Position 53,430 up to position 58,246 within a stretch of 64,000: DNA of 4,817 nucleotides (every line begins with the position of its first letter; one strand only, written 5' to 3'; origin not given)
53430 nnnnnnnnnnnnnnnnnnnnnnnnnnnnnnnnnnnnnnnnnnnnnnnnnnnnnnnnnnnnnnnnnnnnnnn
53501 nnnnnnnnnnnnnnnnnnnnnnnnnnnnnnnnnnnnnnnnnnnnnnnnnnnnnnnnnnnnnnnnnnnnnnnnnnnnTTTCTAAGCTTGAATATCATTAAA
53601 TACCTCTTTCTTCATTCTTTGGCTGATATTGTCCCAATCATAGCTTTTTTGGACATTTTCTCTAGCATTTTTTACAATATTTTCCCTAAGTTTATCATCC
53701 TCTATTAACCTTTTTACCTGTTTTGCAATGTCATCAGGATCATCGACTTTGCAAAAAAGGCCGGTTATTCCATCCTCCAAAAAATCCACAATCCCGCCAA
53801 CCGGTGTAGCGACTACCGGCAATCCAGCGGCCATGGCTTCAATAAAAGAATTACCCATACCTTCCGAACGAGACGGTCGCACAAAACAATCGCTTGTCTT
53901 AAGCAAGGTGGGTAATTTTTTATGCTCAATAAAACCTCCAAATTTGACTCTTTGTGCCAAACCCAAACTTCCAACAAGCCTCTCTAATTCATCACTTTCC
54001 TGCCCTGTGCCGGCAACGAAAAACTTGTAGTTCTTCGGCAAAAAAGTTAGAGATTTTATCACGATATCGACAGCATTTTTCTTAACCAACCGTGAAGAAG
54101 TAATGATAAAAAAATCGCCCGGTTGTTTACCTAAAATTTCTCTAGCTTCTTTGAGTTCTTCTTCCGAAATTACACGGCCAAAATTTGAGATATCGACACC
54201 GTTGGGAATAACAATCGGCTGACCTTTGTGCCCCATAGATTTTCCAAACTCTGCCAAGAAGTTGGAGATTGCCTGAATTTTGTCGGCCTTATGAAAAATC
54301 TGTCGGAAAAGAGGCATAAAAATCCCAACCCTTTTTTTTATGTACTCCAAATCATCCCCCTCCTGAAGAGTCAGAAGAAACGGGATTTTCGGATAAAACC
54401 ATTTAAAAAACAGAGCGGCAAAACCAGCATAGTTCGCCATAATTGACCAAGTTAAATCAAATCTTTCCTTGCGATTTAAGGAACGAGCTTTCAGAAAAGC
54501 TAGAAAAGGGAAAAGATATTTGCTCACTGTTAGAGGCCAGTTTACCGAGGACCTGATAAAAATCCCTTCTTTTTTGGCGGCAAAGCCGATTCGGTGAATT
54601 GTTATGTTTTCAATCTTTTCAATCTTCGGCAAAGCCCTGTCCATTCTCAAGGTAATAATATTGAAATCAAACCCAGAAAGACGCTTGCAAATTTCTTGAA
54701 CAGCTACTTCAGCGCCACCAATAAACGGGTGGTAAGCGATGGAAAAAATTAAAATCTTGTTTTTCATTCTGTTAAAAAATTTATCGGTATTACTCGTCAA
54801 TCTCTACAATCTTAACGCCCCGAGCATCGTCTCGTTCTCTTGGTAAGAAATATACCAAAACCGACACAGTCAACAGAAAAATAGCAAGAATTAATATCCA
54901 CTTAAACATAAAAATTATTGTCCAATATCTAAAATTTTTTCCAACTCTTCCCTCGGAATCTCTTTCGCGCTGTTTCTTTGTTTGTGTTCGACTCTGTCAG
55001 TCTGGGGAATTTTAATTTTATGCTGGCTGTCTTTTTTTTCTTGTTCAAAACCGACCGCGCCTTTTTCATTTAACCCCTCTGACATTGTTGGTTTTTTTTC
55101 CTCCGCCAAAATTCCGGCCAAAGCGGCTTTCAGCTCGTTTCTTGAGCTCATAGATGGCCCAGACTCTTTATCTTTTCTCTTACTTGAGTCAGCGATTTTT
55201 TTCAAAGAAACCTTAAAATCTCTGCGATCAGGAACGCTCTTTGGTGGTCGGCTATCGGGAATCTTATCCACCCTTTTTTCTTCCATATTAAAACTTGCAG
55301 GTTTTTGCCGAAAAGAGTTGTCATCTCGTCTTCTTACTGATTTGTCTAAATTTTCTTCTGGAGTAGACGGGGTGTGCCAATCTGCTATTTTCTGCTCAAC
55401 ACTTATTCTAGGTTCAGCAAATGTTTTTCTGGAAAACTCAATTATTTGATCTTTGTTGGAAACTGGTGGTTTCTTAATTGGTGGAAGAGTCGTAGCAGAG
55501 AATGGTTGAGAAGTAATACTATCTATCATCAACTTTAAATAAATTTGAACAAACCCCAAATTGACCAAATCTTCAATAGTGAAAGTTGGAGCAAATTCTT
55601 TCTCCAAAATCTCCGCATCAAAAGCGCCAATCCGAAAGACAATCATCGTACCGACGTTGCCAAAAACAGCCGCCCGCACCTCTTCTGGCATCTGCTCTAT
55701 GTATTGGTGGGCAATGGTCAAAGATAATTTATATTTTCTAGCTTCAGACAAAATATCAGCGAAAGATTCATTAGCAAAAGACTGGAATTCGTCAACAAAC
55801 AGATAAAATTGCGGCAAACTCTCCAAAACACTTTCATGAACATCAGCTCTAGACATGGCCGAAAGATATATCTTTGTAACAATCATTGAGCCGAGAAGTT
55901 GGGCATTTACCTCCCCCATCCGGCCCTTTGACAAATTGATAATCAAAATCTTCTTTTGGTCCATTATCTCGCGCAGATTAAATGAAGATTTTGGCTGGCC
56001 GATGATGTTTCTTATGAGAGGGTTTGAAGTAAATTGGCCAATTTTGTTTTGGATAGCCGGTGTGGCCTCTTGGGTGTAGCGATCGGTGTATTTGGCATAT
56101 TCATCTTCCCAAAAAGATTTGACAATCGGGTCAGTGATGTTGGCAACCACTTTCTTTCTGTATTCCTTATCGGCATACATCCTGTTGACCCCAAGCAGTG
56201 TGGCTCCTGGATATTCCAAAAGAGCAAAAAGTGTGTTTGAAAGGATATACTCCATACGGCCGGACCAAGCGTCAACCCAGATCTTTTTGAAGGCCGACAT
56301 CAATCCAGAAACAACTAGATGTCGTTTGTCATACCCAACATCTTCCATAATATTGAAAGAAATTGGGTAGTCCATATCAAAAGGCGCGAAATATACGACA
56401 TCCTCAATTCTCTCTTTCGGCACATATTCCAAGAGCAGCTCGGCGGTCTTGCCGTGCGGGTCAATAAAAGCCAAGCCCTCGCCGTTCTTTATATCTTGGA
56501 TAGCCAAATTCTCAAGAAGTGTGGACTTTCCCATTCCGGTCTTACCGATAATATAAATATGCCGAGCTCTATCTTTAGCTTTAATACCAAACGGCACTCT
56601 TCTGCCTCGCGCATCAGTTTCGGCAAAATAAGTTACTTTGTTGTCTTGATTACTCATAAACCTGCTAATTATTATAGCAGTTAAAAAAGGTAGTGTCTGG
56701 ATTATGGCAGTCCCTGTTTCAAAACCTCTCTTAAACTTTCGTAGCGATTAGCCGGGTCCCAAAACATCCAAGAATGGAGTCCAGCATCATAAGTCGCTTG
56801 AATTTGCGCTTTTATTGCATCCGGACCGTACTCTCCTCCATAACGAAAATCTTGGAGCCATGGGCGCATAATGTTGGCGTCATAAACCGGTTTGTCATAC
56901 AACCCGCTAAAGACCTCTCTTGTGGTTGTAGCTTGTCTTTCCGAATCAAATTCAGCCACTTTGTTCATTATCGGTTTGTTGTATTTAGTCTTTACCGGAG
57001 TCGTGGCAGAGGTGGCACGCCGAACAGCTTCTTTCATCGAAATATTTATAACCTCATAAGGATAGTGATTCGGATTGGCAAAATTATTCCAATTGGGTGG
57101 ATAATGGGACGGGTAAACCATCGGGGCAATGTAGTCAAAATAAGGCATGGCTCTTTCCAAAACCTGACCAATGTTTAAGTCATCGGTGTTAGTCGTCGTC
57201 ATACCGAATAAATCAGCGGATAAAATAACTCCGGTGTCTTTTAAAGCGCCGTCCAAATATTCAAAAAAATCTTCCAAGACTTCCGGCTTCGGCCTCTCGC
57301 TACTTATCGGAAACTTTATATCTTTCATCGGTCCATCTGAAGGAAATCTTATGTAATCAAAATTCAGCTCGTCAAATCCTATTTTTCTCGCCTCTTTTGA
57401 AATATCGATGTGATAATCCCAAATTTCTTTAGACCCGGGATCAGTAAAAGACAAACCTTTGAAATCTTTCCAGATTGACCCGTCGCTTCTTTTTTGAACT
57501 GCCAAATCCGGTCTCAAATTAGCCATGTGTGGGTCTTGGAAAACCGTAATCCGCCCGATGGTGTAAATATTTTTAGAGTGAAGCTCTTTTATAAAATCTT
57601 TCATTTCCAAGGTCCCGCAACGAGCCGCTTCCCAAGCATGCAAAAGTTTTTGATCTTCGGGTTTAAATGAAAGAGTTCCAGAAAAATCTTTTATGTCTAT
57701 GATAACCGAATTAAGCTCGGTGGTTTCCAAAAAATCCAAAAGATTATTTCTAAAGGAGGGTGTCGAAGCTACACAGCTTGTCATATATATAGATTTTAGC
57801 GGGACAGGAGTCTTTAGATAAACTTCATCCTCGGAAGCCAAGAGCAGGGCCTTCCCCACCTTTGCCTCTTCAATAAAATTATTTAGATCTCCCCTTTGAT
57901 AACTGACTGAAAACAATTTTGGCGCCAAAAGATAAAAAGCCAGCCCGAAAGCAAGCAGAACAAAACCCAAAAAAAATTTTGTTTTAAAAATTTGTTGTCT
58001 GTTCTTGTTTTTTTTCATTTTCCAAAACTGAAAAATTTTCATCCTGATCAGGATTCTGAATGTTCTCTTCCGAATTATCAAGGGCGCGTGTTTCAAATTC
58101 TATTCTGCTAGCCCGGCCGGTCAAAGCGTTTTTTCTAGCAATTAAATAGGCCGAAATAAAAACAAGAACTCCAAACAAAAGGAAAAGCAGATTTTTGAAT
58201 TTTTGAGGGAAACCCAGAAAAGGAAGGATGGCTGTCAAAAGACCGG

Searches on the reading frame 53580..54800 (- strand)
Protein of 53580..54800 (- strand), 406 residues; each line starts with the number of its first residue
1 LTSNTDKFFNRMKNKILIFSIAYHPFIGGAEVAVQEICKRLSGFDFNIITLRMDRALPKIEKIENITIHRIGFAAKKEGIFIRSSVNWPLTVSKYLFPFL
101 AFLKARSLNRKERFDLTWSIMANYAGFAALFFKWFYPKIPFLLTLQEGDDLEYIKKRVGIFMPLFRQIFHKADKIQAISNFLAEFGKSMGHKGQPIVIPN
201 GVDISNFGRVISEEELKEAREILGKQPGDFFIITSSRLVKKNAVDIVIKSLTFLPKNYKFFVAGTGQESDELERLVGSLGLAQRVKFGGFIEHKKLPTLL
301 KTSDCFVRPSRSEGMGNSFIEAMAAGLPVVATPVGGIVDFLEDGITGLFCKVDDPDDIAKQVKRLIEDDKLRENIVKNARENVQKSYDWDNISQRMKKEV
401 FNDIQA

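Call 64: search_protein_families(library=pfam, proteins=[window:53580-54800:-], max_evalue=0.0001)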
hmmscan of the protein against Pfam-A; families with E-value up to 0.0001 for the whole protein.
window:53580-54800:- (406 aa): 6 families
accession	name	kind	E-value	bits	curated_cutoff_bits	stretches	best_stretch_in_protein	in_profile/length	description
PF00534.26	Glycos_transf_1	-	6.2e-42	143.5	26.4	1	218-381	4-171/172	Glycosyl transferases group 1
PF13692.12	Glyco_trans_1_4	-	1.8e-32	113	27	1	232-368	4-142/142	Glycosyl transferases group 1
PF13524.12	Glyco_trans_1_2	-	3e-14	53.6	25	1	272-396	27-142/144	Glycosyl transferase-like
PF13439.12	Glyco_transf_4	-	8.4e-12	45.9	28.5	1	27-205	1-169/170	Glycosyltransferase Family 4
PF20706.3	GT4-conflict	-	1.6e-08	34.4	26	1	258-395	233-384/385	Family 4 Glycosyltransferase in conflict systems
PF13579.12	Glyco_trans_4_4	-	2.2e-07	31.8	29.7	1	28-201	1-158/158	Glycosyl transferase 4-like domain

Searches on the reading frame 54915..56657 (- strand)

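Call 16: search_protein_families(library=ncbifam, proteins=[window:54915-56657:-], max_evalue=0.00001)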
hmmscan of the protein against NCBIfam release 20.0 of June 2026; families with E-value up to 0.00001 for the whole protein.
window:54915-56657:- (580 aa): 4 families
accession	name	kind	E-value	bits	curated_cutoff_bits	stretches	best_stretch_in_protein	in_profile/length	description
TIGR03743.1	SXT_TraD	subfamily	2.5e-13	49.4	366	1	22-70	166-214/636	conjugative transfer system coupling protein TraD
NF053655.1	CedD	equivalog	2.6e-09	36.3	600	0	19-78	209-268/527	DNA-translocating ATPase CedD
NF045973.1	conju_CD1115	equivalog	1.3e-08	34.1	250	1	27-344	20-358/442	VirD4-like conjugal transfer protein, CD1115 family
TIGR03754.1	conj_TOL_TraD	equivalog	1.5e-08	33.6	647.55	1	25-76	174-224/643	type IV conjugative transfer system coupling protein TraD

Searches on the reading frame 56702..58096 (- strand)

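Call 16: search_protein_families(library=ncbifam, proteins=[window:56702-58096:-], max_evalue=0.00001)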
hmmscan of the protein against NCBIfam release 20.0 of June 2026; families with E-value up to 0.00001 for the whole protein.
window:56702-58096:- (464 aa): 0 families

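Call 64: search_protein_families(library=pfam, proteins=[window:56702-58096:-], max_evalue=0.0001)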
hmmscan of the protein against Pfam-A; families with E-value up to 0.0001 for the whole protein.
window:56702-58096:- (464 aa): 1 family
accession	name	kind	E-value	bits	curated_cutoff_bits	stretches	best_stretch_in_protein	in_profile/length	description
PF13200.12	DUF4015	-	4.6e-93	312.2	27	2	102-364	1-262/313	Putative glycosyl hydrolase domain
